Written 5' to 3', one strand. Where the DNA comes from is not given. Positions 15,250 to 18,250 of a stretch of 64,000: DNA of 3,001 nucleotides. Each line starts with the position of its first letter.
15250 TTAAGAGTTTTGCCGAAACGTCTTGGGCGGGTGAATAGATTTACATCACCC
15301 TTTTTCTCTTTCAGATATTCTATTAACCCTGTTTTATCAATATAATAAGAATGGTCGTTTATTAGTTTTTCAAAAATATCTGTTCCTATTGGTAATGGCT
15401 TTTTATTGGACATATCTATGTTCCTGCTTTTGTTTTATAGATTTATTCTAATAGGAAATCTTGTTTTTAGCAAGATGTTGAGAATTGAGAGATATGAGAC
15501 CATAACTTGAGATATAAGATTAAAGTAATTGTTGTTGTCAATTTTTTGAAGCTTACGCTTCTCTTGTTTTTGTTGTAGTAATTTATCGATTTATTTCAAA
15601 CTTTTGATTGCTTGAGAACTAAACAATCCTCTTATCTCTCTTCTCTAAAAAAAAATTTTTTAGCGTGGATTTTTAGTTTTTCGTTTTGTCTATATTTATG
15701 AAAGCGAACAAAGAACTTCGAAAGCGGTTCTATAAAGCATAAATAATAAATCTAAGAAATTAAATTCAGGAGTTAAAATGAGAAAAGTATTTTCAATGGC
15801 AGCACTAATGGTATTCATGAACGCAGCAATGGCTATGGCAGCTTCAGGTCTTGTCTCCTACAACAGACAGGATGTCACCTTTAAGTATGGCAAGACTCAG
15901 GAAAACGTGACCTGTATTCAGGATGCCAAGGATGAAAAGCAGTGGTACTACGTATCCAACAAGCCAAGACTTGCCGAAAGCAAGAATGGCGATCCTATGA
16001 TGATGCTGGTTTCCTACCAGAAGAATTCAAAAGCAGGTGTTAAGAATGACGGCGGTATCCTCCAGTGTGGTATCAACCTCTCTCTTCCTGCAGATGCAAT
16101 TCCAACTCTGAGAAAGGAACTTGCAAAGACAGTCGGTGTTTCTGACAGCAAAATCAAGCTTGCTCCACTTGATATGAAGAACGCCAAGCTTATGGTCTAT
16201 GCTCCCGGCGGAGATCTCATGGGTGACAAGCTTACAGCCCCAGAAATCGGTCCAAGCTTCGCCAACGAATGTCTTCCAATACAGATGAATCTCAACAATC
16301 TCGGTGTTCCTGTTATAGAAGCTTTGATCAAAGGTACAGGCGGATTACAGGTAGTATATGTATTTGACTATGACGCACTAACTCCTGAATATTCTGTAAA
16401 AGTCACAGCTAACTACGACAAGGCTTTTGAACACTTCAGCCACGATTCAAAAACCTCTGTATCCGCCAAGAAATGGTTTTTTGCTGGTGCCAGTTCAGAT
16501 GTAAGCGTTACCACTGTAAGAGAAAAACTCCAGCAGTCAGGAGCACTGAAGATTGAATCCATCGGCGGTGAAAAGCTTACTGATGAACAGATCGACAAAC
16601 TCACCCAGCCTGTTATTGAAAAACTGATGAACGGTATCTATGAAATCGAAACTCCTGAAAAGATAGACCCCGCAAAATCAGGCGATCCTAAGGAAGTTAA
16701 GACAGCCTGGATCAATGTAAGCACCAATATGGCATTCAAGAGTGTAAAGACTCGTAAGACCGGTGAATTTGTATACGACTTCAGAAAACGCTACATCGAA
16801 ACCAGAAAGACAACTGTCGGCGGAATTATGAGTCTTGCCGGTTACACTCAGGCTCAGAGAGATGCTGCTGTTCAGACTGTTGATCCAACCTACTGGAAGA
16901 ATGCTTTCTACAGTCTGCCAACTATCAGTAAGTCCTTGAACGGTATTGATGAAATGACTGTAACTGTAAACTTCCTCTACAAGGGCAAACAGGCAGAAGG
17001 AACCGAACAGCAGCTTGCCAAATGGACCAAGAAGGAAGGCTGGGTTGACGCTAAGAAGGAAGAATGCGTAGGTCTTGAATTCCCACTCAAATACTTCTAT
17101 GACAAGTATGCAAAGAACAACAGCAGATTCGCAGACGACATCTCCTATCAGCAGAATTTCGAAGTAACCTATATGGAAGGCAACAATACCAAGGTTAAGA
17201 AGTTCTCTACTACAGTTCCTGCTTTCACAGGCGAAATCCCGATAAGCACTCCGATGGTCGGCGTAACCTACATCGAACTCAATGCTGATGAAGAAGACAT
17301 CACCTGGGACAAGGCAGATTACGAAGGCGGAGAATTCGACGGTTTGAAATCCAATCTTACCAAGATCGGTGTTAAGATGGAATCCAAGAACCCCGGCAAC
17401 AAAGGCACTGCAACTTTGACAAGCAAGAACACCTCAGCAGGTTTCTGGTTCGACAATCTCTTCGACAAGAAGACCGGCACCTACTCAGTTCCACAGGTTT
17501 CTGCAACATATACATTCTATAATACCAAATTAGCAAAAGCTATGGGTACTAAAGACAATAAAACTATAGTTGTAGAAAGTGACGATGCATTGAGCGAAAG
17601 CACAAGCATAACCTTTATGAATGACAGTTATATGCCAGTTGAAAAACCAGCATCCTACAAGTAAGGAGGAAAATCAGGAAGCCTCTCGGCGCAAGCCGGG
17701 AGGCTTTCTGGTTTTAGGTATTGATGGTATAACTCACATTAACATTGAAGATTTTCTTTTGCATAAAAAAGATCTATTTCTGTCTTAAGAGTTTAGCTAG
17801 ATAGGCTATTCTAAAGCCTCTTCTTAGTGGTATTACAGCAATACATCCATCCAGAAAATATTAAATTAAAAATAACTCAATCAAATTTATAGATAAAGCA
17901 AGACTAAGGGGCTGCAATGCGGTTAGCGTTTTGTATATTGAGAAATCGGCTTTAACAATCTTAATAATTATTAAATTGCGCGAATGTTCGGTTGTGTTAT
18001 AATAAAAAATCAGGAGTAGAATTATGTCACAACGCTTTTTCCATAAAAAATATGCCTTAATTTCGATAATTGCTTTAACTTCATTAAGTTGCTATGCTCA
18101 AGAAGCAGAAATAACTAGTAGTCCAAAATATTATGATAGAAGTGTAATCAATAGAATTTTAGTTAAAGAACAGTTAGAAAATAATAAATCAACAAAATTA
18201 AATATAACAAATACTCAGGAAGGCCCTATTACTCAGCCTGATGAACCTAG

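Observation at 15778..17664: Unknown 628-aa secreted protein with translation-optimised codon usage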

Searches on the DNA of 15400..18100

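Call 67: search_rna_families(source=window, start=15400, end=18100, threshold=evalue, max_evalue=1)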
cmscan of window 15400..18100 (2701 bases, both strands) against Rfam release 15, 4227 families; matches with E-value up to 1: 1.
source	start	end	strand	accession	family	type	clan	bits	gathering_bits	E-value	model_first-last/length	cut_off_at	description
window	16852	16897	-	RF01145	sR14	Gene; snRNA; snoRNA; CD-box;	-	14.8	38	0.85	1-54/54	no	Small nucleolar RNA sR14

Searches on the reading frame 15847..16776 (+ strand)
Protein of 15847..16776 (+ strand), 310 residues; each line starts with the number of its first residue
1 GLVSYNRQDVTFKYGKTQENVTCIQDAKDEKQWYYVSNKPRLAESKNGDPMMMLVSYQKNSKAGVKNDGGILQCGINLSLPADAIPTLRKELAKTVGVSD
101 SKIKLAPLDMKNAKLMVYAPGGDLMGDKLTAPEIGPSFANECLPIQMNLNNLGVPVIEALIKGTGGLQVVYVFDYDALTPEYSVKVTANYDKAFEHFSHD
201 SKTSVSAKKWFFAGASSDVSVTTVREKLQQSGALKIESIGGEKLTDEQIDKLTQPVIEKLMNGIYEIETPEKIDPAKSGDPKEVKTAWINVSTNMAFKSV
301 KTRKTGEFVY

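Call 57: predict_structure(alignment_id=A4)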
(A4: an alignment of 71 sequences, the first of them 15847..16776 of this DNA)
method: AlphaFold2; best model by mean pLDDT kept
length: 310 residues; sequences in the alignment: 71
mean_pLDDT: 83.2   pTM: 0.65
mean pLDDT of the five models: 83.2, 83.1, 82.9, 82.0, 80.8
residues with pLDDT >= 90: 128; 70-90: 130; 50-70: 47; < 50: 5
segments of 3 or more residues with pLDDT < 50: 1-4
pLDDT, mean of each block of 10 residues (from residue 1): 69 94 91 93 90 90 84 91 96 97 94 81 69 72 88 85 81 79 88 93 83 66 92 90 80 92 80 55 54 70 91
secondary structure, 60 per line:
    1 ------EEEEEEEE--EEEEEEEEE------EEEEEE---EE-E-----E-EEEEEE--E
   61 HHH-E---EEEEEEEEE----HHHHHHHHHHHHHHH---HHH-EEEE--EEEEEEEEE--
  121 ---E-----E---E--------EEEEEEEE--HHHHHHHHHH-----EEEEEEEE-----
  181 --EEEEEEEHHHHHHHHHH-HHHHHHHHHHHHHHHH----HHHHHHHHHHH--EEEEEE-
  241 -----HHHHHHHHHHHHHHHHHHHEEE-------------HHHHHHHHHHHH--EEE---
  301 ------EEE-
elements in order: E7-14 E17-25 E32-37 E52-57 E69-77 H82-96 E104-107 E110-118 E143-150 H153-162 E168-175 E183-189 H190-199 H201-216 H221-231 E234-239 H246-264 E265-267 H281-292 E295-297 E307-309

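Call 59: fold_search(model_id=the predicted structure, library=pdb)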
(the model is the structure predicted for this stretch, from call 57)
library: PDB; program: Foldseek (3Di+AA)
matches with E <= 10: 555; with E <= 0.001: 0
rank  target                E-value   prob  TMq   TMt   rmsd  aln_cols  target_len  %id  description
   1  7mo8_B                7.1e-02  0.18  0.08  0.05  13.3       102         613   13  Cryo-EM structure of 1:1 c-MET I/HGF I complex after focused 3D refinement of holo-complex (released 2021-06-09)
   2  1o0v_B                8.4e-02  0.10  0.13  0.12  29.4       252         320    8  The crystal structure of IgE Fc reveals an asymmetrically bent conformation (released 2002-09-18)
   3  7mo7_B                1.1e-01  0.18  0.08  0.04  14.3       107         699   15  Cryo-EM structure of 2:2 c-MET/HGF holo-complex (released 2021-06-09)
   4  2uzy_D                1.1e-01  0.08  0.09  0.06  18.1       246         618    9  Structure of the human receptor tyrosine kinase Met in complex with the Listeria monocytogenes invasion protein inlb:  (released 2007-08-07)
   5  2uzx_B                1.4e-01  0.06  0.09  0.06  19.8       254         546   11  Structure of the human receptor tyrosine kinase Met in complex with the Listeria monocytogenes invasion protein InlB:  (released 2007-08-07)
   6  9arv_A                2.0e-01  0.15  0.15  0.19  13.1       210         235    9  CryoEM structure of AMETA-A3 (released 2024-11-06)
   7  6wxf_2                2.1e-01  0.04  0.12  0.09  21.9       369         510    8  Cryo-EM reconstruction of VP5*/VP8* assembly from rhesus rotavirus particles - Intermediate conformation (released 2021-01-20)
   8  6ams_B                2.3e-01  0.02  0.08  0.07  26.3       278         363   12  Crystal structure of the DNA polymerase III subunit beta from Pseudomonas aeruginosa (released 2017-11-01)
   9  2j2z_B                2.9e-01  0.09  0.13  0.21  16.4       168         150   11  X-Ray Structure of the Chaperone PapD in complex with the Pilus terminator subunit PapH at 2.3 Angstrom resolution (released 2006-11-08)
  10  3mj9_L                3.1e-01  0.23  0.16  0.23  13.8       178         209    8  Crystal structure of JAML in complex with the stimulatory antibody HL4E10 (released 2011-02-23)
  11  8k7s_F                3.1e-01  0.08  0.14  0.14  20.6       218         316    9  Human Fc epsilon RI in complex with mIgE Fc (TMD disordered) (released 2024-12-04)
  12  5ukr_L                3.7e-01  0.15  0.16  0.21  15.3       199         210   10  Structure of unliganded anti-gp120 CD4bs antibody DH522.2 Fab in complex with a gp120 core (released 2017-12-06)
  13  1f6a_D                3.7e-01  0.14  0.17  0.23  14.3       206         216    4  Structure of the human ige-fc bound to its high affinity receptor fc(epsilon)ri(alpha) (released 2000-07-20)
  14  6ue8_L                3.7e-01  0.10  0.13  0.16  15.0       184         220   10  Structure of tetrameric sIgA complex (Class 1) (released 2020-02-19)
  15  2xg5_B                3.7e-01  0.08  0.12  0.21  16.8       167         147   11  E. coli P pilus chaperone-subunit complex PapD-PapH bound to pilus biogenesis inhibitor, pilicide 5d (released 2010-07-14)
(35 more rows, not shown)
